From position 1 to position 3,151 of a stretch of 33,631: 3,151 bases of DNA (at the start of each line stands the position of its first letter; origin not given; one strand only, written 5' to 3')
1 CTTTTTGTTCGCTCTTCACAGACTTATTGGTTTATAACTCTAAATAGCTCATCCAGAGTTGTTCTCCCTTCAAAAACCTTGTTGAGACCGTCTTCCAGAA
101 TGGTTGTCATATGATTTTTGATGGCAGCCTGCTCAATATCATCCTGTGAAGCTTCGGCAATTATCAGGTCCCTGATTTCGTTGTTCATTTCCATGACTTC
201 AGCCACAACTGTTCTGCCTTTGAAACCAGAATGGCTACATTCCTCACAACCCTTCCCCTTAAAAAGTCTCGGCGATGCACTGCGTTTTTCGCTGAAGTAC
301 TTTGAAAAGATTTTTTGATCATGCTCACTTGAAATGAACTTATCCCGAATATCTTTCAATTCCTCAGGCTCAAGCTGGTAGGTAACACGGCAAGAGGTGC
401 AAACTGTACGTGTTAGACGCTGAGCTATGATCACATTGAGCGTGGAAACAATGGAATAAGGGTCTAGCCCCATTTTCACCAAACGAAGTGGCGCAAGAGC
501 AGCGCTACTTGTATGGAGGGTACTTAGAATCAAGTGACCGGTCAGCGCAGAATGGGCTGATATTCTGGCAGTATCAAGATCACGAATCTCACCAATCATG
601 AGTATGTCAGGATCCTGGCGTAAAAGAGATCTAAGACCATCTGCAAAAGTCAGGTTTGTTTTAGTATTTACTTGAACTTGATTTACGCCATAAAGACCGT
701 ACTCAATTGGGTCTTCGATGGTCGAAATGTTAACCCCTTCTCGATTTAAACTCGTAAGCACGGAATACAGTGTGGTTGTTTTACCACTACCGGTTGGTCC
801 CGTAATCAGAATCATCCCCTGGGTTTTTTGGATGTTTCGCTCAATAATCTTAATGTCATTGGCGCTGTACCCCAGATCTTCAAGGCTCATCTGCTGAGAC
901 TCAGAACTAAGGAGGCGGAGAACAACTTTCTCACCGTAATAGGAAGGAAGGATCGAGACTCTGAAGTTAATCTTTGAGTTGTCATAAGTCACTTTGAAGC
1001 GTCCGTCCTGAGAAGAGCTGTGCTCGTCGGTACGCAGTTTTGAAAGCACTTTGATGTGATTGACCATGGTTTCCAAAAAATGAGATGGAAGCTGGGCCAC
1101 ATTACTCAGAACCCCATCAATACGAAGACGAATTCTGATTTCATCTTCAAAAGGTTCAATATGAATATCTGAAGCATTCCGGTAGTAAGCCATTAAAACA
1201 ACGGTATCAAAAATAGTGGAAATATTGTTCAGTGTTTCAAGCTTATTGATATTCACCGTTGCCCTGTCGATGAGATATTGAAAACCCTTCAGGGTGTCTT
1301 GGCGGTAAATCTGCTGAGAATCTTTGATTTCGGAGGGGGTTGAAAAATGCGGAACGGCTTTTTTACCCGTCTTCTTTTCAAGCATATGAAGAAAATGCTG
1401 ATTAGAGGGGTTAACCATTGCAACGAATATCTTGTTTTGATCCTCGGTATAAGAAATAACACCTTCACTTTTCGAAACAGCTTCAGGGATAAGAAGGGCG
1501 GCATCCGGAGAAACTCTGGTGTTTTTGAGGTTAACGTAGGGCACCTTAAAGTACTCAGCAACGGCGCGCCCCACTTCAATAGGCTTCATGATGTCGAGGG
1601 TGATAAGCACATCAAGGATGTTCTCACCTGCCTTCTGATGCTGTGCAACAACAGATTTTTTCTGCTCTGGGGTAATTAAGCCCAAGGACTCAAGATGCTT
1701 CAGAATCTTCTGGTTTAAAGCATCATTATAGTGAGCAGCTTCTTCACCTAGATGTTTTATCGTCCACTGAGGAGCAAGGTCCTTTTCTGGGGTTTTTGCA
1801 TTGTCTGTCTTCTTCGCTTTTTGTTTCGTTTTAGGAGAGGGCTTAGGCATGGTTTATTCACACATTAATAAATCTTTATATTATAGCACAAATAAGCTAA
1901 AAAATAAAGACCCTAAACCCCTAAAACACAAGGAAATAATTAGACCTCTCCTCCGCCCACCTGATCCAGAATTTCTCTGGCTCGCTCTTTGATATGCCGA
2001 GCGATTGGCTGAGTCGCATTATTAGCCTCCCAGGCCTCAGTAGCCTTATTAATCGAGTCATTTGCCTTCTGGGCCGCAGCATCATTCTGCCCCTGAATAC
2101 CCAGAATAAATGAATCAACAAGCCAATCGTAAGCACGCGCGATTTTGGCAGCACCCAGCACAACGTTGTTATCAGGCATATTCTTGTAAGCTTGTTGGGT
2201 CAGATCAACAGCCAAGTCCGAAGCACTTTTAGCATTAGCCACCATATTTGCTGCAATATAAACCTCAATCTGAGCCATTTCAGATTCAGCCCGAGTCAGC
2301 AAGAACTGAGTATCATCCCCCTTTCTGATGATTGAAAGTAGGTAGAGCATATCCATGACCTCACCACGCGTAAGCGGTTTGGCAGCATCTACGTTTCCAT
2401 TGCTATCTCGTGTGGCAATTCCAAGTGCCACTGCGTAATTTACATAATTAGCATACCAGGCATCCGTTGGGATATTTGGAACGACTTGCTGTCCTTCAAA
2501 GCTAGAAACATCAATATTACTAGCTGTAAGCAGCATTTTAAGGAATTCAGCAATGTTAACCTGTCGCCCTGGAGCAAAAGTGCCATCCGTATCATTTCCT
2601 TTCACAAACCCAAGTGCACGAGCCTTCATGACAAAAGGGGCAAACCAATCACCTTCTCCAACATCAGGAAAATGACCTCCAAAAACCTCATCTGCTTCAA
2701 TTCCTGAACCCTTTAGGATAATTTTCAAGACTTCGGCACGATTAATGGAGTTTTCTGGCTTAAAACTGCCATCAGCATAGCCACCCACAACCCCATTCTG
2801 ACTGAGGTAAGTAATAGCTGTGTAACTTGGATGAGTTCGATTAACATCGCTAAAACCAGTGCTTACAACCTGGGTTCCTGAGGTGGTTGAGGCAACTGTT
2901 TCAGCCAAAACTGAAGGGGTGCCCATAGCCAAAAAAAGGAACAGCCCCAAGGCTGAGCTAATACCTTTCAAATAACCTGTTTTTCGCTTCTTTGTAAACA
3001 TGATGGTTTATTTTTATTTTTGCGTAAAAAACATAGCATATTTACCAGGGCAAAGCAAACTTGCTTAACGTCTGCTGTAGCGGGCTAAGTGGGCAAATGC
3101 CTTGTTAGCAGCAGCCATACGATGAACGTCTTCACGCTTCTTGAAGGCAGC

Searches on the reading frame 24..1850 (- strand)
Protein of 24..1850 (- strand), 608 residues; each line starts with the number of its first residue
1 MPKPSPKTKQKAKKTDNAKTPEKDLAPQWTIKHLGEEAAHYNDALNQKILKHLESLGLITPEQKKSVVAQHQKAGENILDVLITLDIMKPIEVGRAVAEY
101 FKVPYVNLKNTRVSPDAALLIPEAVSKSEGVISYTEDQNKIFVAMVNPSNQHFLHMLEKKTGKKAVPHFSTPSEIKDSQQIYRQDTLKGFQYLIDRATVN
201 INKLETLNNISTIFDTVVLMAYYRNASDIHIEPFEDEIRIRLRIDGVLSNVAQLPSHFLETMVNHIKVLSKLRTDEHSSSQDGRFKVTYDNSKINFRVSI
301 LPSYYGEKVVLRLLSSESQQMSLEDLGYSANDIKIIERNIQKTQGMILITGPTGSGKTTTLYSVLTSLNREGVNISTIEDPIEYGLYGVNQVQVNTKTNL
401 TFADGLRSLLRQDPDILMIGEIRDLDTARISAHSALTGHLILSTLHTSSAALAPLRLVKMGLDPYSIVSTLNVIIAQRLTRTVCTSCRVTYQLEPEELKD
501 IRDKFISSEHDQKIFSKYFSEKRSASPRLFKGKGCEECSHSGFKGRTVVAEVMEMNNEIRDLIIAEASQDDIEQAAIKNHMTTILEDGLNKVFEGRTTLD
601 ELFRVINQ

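Call 26: search_protein_families(library=pfam, proteins=[window:24-1850:-])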
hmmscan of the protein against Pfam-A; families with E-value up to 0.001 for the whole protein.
window:24-1850:- (608 aa): 8 families
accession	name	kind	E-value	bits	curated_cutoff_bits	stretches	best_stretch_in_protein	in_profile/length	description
PF00437.27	T2SSE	-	3.6e-122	408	24.9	1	209-604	7-370/370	Type II/IV secretion system protein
PF05157.20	MshEN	-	1e-10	41.9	23.1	1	101-179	1-80/90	MshEN domain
PF13401.12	AAA_22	-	1.3e-05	26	27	1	342-383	3-33/130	AAA domain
PF20720.3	nSTAND3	-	5.2e-05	23.4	27.2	1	340-381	13-54/155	Novel STAND NTPase 3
PF25199.1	nSTAND_NTPase5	-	7.7e-05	23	34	1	337-384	34-82/145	Novel STAND NTPase 5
PF13191.12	AAA_16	-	0.00029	21.8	32.6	1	342-373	22-53/167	AAA ATPase domain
PF04851.21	ResIII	-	0.00068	20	22.5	0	331-372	10-51/164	Type III restriction enzyme, res subunit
PF03266.21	NTPase_1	-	0.00095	19.5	23.9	0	347-376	2-31/168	NTPase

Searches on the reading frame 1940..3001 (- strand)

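Call 26: search_protein_families(library=pfam, proteins=[window:1940-3001:-])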
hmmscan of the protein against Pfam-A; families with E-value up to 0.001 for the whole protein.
window:1940-3001:- (353 aa): 1 family
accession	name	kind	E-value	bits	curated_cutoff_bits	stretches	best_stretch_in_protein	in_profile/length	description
PF00395.25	SLH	-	8.9e-30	102.8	20.8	3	50-91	2-43/44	S-layer homology domain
